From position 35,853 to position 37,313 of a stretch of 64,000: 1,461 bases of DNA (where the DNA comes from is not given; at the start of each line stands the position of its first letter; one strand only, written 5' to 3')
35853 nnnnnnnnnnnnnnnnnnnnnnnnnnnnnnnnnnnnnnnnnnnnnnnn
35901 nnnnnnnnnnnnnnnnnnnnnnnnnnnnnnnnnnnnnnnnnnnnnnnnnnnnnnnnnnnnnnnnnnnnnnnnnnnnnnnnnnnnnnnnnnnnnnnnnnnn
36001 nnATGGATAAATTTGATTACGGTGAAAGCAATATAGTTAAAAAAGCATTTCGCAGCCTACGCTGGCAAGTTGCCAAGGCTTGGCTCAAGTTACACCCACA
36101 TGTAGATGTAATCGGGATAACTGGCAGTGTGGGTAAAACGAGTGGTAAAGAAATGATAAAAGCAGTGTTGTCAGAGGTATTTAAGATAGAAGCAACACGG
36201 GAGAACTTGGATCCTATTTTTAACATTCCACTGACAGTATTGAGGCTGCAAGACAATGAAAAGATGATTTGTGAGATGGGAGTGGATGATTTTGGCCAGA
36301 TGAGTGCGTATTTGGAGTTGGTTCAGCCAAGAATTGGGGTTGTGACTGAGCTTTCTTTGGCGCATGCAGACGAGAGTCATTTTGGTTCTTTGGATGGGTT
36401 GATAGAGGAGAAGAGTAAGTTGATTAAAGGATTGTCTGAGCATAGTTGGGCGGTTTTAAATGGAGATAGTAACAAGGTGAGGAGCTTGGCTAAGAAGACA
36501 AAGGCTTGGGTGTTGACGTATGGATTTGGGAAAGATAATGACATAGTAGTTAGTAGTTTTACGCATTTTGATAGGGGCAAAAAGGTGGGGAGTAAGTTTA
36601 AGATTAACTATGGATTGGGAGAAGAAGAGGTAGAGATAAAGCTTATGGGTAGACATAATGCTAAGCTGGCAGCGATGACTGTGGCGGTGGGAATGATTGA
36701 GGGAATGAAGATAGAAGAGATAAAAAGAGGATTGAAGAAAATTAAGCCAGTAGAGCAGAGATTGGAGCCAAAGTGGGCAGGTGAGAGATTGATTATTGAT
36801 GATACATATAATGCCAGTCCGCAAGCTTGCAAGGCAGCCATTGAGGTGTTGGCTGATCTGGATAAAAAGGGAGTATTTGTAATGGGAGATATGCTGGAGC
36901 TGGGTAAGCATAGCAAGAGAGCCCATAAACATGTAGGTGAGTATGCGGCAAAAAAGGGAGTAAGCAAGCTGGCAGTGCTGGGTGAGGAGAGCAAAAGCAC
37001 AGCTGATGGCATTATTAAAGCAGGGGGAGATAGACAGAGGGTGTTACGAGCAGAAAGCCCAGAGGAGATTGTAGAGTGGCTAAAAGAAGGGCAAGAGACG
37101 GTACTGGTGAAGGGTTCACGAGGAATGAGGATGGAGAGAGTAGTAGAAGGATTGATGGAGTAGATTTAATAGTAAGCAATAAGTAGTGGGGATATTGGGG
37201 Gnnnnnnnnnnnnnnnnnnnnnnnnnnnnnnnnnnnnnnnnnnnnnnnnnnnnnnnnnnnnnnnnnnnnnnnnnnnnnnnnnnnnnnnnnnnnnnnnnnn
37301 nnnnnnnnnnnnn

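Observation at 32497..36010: AbiEi/AbiEii module abutting a bacterial Elp3 homologue and a papain-like protein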

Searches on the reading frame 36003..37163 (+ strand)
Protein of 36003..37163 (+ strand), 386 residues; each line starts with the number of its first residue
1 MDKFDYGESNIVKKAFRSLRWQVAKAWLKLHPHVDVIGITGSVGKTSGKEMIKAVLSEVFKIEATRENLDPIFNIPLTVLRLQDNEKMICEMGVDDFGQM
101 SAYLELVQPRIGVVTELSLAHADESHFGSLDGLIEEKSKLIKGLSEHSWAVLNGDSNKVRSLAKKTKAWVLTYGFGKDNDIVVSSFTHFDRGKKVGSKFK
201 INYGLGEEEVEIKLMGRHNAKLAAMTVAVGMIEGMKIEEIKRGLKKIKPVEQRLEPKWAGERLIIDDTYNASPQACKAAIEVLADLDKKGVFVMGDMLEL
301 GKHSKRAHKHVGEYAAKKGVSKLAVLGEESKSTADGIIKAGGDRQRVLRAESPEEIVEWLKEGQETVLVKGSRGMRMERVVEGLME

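Call 3: search_protein_families(library=pfam, proteins=[window:36003-37163:+], max_evalue=0.01)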
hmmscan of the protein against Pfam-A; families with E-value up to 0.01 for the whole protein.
window:36003-37163:+ (386 aa): 3 families
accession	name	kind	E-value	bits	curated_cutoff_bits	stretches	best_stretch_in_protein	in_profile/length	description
PF08245.18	Mur_ligase_M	-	2.1e-30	106.6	24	1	39-228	1-198/200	Mur ligase middle domain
PF02875.26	Mur_ligase_C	-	3.1e-15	57.6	28.4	1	253-373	2-127/127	Mur ligase, glutamate ligase domain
PF12637.14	TSCPD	-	0.0049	17.6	22.8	0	198-249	17-69/88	TSCPD domain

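Call 6: search_protein_families(library=ncbifam, proteins=[window:36003-37163:+], max_evalue=0.1)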
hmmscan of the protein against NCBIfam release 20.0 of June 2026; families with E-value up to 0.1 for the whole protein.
window:36003-37163:+ (386 aa): 23 families
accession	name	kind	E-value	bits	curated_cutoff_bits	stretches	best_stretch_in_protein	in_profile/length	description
TIGR01143.1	murF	subfamily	1.8e-89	300.6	288.6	1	16-383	58-417/418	UDP-N-acetylmuramoyl-tripeptide--D-alanyl-D-alanine ligase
NF008896.0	PRK11929.1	equivalog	1e-84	285.1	1023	1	24-384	595-956/965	bifunctional UDP-N-acetylmuramoyl-L-alanyl-D-glutamate--2,6-diaminopimelate ligase MurE/UDP-N-acetylmuramoyl-tripeptide--D-alanyl-D-alanine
NF008041.0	PRK10773.1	equivalog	9.3e-60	202.6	551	1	24-386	90-449/453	UDP-N-acetylmuramoyl-tripeptide--D-alanyl-D-alanine ligase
NF008897.0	PRK11930.1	equivalog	9.3e-38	129.8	804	1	11-384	86-453/822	bifunctional UDP-N-acetylmuramoyl-tripeptide:D-alanyl-D-alanine ligase/alanine racemase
NF010693.0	PRK14093.1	equivalog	2.7e-33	115.4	544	1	33-385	107-465/479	UDP-N-acetylmuramoylalanyl-D-glutamyl-2,6-diaminopimelate--D-alanyl-D-alanine ligase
NF001126.0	PRK00139.1-4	equivalog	8.7e-22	77.3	373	2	107-293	192-372/486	UDP-N-acetylmuramoyl-L-alanyl-D-glutamate--2,6-diaminopimelate ligase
TIGR01082.1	murC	equivalog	4e-21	75.6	335.1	1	33-283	99-337/449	UDP-N-acetylmuramate--L-alanine ligase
TIGR01085.1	murE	subfamily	1.9e-16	60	257.3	2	107-292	176-361/472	UDP-N-acetylmuramyl-tripeptide synthetase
NF053645.1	pMurC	equivalog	2.7e-15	56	560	2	29-178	97-248/492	pseudomurein biosynthesis peptide ligase pMurC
NF001124.0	PRK00139.1-2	equivalog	4.8e-15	55.3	476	2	107-293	197-382/500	UDP-N-acetylmuramoyl-L-alanyl-D-glutamate--2,6-diaminopimelate ligase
TIGR01087.1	murD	equivalog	5.9e-15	55.3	211.95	1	31-284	101-339/441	UDP-N-acetylmuramoyl-L-alanine--D-glutamate ligase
NF011171.0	PRK14573.1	equivalog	2.1e-14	52.4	1015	1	35-278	105-331/809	bifunctional UDP-N-acetylmuramate--L-alanine ligase/D-alanine--D-alanine ligase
NF053646.1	pMurD1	equivalog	5.5e-13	48.4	610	1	33-313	108-373/465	pseudomurein biosynthesis peptide ligase pMurD1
NF053648.1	pMurE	equivalog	1.4e-12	47.1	600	1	105-294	186-359/464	pseudomurein biosynthesis peptide ligase pMurE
NF010628.0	PRK14022.1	equivalog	1.2e-10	40.8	536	1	84-295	178-374/483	UDP-N-acetylmuramoyl-L-alanyl-D-glutamate--L-lysine ligase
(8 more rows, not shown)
